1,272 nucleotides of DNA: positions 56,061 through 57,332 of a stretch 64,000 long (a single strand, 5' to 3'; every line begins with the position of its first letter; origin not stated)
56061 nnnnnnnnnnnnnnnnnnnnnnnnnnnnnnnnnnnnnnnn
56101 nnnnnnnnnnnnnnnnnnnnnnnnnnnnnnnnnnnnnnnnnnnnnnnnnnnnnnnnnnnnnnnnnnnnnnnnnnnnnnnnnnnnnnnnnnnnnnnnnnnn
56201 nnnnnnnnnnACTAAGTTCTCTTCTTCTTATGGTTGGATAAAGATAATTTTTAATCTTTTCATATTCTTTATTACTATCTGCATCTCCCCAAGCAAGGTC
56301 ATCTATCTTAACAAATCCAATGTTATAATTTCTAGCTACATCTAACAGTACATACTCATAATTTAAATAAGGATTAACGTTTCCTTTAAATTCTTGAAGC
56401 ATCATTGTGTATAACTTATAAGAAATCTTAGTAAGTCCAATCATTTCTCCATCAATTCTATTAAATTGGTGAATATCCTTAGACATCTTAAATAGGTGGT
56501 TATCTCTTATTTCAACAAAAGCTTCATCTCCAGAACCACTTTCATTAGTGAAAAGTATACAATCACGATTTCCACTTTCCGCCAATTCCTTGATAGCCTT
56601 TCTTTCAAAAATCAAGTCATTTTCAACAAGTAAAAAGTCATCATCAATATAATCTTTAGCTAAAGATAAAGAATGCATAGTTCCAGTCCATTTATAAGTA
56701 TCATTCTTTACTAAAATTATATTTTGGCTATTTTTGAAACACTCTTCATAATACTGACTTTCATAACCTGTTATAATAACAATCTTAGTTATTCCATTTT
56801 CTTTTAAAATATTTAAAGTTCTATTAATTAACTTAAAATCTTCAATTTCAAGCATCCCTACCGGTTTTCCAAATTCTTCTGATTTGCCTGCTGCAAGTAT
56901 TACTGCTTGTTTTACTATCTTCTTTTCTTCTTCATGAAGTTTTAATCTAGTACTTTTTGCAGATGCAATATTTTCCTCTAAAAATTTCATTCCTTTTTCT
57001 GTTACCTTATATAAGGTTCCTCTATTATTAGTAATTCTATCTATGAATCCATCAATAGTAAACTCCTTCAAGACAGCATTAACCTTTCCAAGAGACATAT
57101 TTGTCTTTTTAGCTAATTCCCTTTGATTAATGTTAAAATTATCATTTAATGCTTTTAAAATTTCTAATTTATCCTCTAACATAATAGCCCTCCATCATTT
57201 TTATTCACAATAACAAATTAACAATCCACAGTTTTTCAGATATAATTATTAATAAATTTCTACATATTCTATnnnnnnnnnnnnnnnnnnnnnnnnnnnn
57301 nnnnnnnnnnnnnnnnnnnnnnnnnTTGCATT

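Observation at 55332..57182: Candidate choline-sensing trigger enzyme: DNA-binding domain + likely inactive cytidylyltransferase + active choline kinase in one polypeptide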

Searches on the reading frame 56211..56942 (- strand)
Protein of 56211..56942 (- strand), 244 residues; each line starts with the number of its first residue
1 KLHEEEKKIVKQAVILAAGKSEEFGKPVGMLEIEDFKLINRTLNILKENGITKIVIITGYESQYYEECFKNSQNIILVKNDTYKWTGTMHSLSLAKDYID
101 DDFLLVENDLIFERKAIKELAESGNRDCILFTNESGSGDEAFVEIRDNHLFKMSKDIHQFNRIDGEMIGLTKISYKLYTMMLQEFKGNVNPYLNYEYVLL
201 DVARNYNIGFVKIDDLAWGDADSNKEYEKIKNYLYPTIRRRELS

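Call 19: search_solved_structures(query=window:56211-56942:-, max_evalue=1, show_alignments=5)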
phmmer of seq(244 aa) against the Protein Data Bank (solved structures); distinct sequences matched with E-value up to 1: 12.
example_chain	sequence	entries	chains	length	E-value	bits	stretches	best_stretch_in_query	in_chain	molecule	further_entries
6pd1_A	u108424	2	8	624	8.3e-31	110.7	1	10-241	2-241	Nucleotidyl transferase/aminotransferase, class V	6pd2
2xme_A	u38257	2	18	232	3.5e-08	36.7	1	11-166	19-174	CTP-INOSITOL-1-PHOSPHATE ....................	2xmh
4mnd_A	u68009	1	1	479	2e-07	34.2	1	11-166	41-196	CTP L-myo-inositol-1-phosphate cytidylyltransferase/CDP-L-myo-inositol myo-inositolphospho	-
1jyk_A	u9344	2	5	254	3.2e-07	33.6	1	7-121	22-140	CTP:phosphocholine Cytidylyltransferase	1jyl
4jd0_A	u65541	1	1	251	0.00071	22.6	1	9-178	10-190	Nucleotidyl transferase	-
2we9_A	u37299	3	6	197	0.032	17.2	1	13-66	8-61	MOBA-RELATED PROTEIN | MOCA-RELATED PROTEIN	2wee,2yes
3d5n_A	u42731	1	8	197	0.31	14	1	13-123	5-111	Q97W15_SULSO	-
2waw_A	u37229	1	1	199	0.34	13.8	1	13-99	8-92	MOBA RELATE PROTEIN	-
4lx4_A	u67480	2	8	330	0.4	13.6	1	152-188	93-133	Endoglucanase(Endo-1,4-beta-glucanase)protein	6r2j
7o2n_A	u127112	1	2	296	0.74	12.7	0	8-75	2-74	Probable UTP--glucose-1-phosphate uridylyltransferase YngB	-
7b1r_A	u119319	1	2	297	0.75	12.7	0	8-75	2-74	Probable UTP--glucose-1-phosphate uridylyltransferase YngB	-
9s8a_A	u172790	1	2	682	0.82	12.6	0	207-231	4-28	Sulfatase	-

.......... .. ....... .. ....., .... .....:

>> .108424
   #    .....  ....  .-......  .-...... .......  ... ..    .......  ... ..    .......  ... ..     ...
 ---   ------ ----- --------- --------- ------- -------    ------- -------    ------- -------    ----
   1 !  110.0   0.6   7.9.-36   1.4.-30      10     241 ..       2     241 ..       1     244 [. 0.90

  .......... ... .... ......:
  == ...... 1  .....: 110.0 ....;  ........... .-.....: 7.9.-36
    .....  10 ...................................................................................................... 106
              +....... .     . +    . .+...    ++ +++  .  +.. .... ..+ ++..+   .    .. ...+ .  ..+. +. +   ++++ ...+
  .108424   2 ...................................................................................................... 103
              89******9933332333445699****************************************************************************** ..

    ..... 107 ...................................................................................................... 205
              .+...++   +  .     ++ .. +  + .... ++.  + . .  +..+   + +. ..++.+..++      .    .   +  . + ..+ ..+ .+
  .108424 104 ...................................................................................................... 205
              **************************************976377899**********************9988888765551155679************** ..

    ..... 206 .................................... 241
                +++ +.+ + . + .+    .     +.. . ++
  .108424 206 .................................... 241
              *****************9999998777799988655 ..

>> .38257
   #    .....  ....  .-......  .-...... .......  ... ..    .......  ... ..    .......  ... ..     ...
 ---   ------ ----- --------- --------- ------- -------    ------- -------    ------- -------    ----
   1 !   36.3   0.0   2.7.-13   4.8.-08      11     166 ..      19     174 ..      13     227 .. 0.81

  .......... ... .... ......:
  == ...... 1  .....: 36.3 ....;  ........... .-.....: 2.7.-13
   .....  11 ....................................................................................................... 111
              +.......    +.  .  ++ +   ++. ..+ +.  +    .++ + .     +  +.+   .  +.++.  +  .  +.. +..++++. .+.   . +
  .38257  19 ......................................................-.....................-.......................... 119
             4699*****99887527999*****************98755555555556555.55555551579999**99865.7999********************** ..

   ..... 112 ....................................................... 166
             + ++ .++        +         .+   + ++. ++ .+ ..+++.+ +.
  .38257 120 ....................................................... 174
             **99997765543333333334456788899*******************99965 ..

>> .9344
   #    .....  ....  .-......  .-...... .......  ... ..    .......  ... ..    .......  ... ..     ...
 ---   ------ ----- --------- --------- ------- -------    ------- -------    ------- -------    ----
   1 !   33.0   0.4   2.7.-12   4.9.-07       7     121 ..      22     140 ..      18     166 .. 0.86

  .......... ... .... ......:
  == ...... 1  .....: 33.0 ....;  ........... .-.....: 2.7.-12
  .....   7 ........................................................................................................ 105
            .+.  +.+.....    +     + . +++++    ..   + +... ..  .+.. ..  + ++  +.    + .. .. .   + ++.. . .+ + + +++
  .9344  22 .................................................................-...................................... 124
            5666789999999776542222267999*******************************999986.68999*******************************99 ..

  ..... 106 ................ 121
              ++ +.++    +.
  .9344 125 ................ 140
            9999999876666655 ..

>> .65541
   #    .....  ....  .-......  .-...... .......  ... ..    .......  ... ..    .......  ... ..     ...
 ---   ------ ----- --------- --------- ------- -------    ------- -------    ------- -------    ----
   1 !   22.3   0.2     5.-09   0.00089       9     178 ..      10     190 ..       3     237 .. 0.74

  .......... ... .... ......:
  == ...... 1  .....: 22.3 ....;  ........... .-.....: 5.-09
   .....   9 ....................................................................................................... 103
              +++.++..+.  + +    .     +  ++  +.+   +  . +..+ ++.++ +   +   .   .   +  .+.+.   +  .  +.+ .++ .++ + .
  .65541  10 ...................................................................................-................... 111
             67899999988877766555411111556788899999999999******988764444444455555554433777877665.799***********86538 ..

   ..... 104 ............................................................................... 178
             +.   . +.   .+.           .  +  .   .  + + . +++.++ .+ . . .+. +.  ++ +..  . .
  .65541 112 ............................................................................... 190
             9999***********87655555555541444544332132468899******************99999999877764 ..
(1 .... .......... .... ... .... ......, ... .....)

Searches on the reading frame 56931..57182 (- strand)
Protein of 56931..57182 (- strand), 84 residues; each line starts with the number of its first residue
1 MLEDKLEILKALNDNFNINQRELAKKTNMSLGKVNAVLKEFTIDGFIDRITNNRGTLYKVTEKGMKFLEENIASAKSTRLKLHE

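Call 80: search_solved_structures(query=A2, max_evalue=1, show_alignments=3)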
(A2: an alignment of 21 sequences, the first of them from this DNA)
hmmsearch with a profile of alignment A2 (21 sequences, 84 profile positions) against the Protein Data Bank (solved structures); distinct sequences matched with E-value up to 1: 148 (the best 60 are shown).
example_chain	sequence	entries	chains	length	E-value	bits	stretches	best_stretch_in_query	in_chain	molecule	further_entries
4gxo_A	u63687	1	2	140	4e-05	26.6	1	5-65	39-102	MarR family regulatory protein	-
3hrm_A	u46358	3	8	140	5.6e-05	26.1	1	5-65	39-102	HTH-type transcriptional regulator sarZ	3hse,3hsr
3bpv_A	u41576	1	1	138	7.8e-05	25.6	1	4-67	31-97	Transcriptional regulator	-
3bpx_A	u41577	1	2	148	9.3e-05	25.4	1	4-67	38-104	Transcriptional regulator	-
6fdm_A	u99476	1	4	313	0.00026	24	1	21-69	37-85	Serine/threonine-protein kinase RIO2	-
7vbt_A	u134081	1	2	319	0.00027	23.9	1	21-69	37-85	Serine/threonine-protein kinase RIO2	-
6fdn_A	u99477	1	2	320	0.00027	23.9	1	21-69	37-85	Serine/threonine-protein kinase RIO2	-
6fdo_A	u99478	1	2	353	0.00033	23.6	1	21-69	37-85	Serine/threonine-protein kinase RIO2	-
4rs8_A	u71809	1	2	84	0.00034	23.6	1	21-75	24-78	AspA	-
6hk6_A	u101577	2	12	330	0.00036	23.5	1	21-69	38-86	Serine/threonine-protein kinase RIO2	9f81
3nrv_A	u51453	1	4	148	0.00046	23.2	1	5-68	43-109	Putative transcriptional regulator (MarR/EmrR family)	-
5k5o_A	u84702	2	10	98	0.00054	22.9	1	21-75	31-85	AspA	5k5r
5k1y_C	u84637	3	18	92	0.00055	22.9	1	21-75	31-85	AspA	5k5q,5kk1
6g18_v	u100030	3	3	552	0.00057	22.9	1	22-69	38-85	Serine/threonine-protein kinase RIO2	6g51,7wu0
3cta_A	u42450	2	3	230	0.00066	22.7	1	18-71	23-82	Riboflavin kinase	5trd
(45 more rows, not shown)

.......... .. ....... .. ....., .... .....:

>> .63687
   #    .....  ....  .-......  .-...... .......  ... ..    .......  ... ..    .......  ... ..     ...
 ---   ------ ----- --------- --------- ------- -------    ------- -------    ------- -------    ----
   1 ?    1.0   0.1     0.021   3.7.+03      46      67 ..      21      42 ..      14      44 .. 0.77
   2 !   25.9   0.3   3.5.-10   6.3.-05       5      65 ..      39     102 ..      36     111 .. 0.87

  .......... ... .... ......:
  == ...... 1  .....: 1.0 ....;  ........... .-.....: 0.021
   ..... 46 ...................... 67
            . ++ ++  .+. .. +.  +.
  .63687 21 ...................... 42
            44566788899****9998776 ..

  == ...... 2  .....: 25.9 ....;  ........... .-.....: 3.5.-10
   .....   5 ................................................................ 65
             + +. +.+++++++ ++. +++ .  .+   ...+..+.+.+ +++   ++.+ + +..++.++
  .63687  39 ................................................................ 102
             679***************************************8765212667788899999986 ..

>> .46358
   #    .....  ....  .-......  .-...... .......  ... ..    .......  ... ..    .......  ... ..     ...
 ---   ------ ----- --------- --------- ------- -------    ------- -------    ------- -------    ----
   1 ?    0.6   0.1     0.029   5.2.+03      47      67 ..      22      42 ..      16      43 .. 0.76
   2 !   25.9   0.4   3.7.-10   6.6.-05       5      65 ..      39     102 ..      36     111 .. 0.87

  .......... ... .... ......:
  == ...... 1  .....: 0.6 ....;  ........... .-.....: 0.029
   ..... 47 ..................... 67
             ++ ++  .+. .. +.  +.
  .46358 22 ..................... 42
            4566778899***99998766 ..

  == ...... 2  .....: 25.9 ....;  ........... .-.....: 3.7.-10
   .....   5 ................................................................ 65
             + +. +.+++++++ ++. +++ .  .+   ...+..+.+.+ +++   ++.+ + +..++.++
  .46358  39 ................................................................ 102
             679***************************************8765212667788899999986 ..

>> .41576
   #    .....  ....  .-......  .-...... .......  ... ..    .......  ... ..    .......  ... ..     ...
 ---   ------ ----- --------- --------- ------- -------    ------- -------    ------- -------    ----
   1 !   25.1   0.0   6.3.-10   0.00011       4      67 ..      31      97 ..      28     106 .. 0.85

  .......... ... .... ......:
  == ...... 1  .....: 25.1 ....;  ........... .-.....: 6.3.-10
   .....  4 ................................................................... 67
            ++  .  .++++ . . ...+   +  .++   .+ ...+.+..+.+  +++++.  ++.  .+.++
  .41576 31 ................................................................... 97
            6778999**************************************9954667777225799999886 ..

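Call 86: predict_structure(alignment_id=A2)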
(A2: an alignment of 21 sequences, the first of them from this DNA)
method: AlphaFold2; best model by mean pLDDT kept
length: 84 residues; sequences in the alignment: 21
mean_pLDDT: 89.3   pTM: 0.75
mean pLDDT of the five models: 89.3, 88.4, 86.1, 83.8, 83.0
residues with pLDDT >= 90: 61; 70-90: 15; 50-70: 8; < 50: 0
segments of 3 or more residues with pLDDT < 50: none
pLDDT, mean of each block of 10 residues (from residue 1): 88 89 95 97 96 91 94 76 61
secondary structure, 60 per line:
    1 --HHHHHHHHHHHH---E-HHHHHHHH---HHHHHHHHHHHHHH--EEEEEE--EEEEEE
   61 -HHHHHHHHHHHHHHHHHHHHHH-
elements in order: H3-14 H20-27 H31-44 E47-52 E55-60 H62-83

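Call 89: fold_search(model_id=the predicted structure, library=pdb)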
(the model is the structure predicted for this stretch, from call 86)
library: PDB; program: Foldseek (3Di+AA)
matches with E <= 10: 1697; with E <= 0.001: 112
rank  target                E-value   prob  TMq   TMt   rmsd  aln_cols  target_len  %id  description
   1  7krh                  3.8e-05  1.00  0.75  0.47   3.1        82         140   22  Crystal structure of the MarR family transcriptional regulator from Variovorax paradoxus with S28A and R46A mutations (released 2021-12-01)
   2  7kfq                  3.8e-05  1.00  0.74  0.46   3.2        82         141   22  Crystal structure of the MarR family transcriptional regulator from Variovorax paradoxus bound to 1H-Indole-3-Carboxylic (released 2021-11-10)
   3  7kjl                  4.1e-05  1.00  0.75  0.48   3.0        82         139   22  Crystal structure of the MarR family transcriptional regulator from Variovorax paradoxus bound to Salicylic acid (released 2021-12-01)
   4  3cdh_B                4.1e-05  1.00  0.73  0.48   2.6        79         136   23  Crystal structure of the MarR family transcriptional regulator SPO1453 from Silicibacter pomeroyi DSS-3 (released 2008-03-18)
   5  7kfs                  5.0e-05  1.00  0.75  0.47   3.0        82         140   22  Crystal structure of the MarR family transcriptional regulator from Variovorax paradoxus bound to Benzoic Acid (released 2021-11-10)
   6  7kua                  5.7e-05  1.00  0.79  0.47   2.1        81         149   17  Crystal structure of the MarR family transcriptional regulator from Pseudomonas putida bound to Indole 3 acetic acid (released 2021-12-01)
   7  7kk0                  6.5e-05  1.00  0.73  0.48   3.1        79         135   22  Crystal structure of the MarR family transcriptional regulator from Variovorax paradoxus bound to Catechol (released 2021-12-01)
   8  7kfo                  8.6e-05  1.00  0.72  0.47   3.0        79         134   22  Crystal structure of the MarR family transcriptional regulator from Variovorax paradoxus bound to Indole 3 acetic acid (released 2021-11-10)
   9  4fht_A                9.8e-05  1.00  0.80  0.49   2.4        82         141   16  Crystal Structure of the PcaV transcriptional regulator from Streptomyces coelicolor in complex with its natural ligan (released 2013-04-24)
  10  4rs8_A                1.3e-04  1.00  0.84  0.84   1.1        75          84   15  Apo structure of novel pNOB8 plasmid centromere binding protein (released 2015-09-16)
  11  6pco_B                1.3e-04  1.00  0.81  0.52   2.1        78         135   19  Mechanism for regulation of DNA binding of Bordetella bronchiseptica BpsR by 6-hydroxynicotinic acid (released 2019-11-06)
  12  7wze_A                1.3e-04  1.00  0.78  0.44   2.4        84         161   27  Structure of Transcriptional regulator from Bacillus subtilis (strain 168) (released 2022-04-20)
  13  3bj6_B                1.6e-04  1.00  0.76  0.45   2.4        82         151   23  Crystal structure of MarR family transcription regulator SP03579 (released 2007-12-18)
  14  3bj6_A                1.6e-04  1.00  0.76  0.45   2.4        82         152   23  Crystal structure of MarR family transcription regulator SP03579 (released 2007-12-18)
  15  5k5q_A                1.7e-04  1.00  0.84  0.80   1.1        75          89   15  Structure of AspA-DNA complex: novel centromere bindng protein-centromere complex (released 2016-06-01)
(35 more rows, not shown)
